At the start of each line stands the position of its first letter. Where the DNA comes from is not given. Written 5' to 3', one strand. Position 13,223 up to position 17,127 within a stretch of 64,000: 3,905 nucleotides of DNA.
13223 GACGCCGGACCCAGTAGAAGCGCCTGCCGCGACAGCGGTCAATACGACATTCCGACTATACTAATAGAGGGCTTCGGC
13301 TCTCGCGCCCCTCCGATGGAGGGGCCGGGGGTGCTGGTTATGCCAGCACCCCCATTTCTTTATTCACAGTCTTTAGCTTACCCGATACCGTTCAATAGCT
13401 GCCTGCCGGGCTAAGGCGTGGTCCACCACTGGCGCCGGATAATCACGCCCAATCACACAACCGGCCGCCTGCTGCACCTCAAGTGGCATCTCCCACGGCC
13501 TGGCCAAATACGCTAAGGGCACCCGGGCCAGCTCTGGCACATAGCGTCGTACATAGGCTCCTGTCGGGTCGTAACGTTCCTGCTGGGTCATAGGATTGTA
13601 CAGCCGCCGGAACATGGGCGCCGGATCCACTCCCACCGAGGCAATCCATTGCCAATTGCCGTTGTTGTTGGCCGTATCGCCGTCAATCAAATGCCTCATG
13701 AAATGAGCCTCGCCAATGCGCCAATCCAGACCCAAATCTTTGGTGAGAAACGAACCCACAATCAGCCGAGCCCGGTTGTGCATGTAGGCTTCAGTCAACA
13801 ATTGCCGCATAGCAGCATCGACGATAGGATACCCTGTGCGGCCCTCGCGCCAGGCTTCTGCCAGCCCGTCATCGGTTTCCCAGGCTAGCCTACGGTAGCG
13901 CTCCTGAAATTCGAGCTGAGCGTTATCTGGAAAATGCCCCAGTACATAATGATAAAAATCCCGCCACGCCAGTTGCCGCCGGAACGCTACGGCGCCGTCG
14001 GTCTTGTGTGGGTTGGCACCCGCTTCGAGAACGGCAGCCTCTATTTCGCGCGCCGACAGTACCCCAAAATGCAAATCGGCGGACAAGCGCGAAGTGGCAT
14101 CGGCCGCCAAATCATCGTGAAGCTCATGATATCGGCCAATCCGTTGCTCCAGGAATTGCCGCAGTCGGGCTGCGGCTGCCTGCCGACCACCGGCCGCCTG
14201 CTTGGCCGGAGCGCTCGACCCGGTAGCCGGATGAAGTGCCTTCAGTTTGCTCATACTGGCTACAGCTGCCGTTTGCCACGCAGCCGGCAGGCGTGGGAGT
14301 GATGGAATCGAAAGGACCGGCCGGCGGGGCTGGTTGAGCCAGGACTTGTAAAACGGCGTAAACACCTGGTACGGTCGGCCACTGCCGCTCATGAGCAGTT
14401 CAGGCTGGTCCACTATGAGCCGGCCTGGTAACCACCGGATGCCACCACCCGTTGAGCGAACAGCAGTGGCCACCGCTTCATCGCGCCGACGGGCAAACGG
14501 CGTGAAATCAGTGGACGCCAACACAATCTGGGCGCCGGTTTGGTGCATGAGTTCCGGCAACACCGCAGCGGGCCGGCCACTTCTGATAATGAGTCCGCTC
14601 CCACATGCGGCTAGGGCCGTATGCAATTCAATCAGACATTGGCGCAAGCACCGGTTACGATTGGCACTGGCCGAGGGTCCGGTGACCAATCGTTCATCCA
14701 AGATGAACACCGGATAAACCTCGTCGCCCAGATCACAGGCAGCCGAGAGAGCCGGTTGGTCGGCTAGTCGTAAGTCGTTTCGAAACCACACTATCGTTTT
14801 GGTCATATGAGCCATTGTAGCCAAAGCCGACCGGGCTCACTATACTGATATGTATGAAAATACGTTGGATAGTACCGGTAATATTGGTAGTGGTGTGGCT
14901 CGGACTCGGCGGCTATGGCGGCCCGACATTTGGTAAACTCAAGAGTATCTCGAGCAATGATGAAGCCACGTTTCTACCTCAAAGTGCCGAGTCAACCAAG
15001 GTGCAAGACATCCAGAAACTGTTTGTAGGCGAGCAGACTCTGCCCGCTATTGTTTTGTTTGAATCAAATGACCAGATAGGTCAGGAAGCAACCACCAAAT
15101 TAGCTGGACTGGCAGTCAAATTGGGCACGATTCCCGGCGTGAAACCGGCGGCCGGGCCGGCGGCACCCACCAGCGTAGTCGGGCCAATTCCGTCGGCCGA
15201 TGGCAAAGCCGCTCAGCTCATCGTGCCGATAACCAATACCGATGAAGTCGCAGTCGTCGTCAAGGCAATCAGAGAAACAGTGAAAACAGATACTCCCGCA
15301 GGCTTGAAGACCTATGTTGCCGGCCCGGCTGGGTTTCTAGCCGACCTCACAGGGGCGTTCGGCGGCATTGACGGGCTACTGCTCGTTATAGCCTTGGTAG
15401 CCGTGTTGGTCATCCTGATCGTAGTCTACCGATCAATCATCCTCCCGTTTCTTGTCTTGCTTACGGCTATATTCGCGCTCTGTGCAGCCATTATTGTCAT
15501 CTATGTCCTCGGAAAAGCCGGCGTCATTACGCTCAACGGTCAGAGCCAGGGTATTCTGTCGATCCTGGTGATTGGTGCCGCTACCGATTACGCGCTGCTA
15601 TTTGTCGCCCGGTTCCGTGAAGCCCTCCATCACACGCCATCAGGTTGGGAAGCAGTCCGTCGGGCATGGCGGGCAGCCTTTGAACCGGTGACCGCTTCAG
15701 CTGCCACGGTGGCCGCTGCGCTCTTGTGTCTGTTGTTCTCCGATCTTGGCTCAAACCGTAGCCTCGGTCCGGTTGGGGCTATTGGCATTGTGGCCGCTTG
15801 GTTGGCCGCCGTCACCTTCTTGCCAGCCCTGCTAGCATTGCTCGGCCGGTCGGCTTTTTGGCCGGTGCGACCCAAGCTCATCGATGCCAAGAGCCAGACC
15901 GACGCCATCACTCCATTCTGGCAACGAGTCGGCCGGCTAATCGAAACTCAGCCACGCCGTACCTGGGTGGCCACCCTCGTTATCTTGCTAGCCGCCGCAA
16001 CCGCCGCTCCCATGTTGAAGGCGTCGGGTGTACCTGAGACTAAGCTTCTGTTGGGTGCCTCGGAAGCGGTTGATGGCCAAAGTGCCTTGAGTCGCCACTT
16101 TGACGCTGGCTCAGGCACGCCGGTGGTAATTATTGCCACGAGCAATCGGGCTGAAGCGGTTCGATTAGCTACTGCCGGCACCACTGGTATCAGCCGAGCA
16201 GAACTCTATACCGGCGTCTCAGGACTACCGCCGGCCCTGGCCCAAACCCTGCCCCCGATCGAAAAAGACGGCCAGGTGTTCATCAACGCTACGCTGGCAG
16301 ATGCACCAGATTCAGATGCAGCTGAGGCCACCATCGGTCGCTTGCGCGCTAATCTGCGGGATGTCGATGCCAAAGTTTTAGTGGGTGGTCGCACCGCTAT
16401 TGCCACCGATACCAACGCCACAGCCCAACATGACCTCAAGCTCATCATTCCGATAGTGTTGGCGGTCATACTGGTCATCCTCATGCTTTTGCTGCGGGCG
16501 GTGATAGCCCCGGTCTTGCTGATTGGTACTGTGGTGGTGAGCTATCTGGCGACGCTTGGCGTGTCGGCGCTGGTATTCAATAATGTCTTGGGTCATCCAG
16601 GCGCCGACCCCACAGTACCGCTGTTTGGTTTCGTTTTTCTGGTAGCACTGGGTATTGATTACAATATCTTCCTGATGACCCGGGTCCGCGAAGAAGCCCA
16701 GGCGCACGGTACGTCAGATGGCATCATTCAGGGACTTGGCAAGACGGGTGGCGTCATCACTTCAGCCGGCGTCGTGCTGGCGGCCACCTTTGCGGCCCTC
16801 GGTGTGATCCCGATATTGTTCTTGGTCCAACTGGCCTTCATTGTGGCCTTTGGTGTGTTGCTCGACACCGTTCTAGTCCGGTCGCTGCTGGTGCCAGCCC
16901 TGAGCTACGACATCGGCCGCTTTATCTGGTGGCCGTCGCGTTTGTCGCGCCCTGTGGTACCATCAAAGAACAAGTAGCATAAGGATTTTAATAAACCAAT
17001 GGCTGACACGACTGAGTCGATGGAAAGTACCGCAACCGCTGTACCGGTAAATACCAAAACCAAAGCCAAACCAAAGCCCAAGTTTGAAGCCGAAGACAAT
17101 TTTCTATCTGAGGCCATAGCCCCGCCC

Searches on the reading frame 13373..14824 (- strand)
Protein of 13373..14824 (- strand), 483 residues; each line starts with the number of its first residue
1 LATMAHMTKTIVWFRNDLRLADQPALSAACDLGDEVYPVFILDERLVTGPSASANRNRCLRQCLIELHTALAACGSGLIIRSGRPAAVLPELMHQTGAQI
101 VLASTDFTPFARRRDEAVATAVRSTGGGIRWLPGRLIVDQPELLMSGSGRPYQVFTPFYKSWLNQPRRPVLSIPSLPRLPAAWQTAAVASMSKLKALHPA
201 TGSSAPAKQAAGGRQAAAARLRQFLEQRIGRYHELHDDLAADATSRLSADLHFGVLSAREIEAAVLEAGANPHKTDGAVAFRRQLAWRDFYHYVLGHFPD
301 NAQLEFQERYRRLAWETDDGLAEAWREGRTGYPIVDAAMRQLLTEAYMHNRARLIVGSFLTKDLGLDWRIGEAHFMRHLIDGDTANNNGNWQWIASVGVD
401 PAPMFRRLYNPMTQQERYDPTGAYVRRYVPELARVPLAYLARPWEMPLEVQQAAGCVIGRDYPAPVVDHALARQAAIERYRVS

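Call 31: search_protein_families(library=pfam, proteins=[window:13373-14824:-], max_evalue=0.00001)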
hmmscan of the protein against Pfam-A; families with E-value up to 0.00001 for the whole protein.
window:13373-14824:- (483 aa): 2 families
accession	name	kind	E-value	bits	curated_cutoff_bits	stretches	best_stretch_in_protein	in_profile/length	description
PF03441.19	FAD_binding_7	-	2.5e-82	275.6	27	1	281-481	1-202/203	FAD binding domain of DNA photolyase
PF00875.24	DNA_photolyase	-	9.9e-42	143.1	26.6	1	10-168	1-158/164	DNA photolyase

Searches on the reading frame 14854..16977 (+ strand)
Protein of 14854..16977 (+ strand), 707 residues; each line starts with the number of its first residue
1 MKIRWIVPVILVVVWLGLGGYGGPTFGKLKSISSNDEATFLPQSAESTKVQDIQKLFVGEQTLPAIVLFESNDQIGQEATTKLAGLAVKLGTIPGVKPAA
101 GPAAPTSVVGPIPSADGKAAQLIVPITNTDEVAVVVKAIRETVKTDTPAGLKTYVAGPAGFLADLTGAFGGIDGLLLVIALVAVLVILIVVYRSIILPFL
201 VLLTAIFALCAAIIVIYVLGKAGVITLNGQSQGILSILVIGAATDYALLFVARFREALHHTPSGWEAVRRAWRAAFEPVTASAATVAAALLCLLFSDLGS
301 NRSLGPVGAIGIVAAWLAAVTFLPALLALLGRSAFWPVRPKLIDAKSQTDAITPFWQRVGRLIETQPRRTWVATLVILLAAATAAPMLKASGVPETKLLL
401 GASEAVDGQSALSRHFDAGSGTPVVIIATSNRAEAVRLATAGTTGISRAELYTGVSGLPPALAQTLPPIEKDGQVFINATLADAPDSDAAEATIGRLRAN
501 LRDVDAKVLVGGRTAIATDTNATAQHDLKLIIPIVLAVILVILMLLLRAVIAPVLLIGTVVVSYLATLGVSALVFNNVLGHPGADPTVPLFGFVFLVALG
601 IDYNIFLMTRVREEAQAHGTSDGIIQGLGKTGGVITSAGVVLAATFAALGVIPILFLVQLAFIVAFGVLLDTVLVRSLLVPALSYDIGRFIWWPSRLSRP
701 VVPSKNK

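Call 31: search_protein_families(library=pfam, proteins=[window:14854-16977:+], max_evalue=0.00001)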
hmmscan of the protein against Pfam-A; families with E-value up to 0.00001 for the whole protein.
window:14854-16977:+ (707 aa): 1 family
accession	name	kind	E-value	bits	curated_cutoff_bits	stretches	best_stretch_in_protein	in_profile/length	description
PF03176.21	MMPL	-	2.4e-118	395.4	20.5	2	40-368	2-331/333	MMPL family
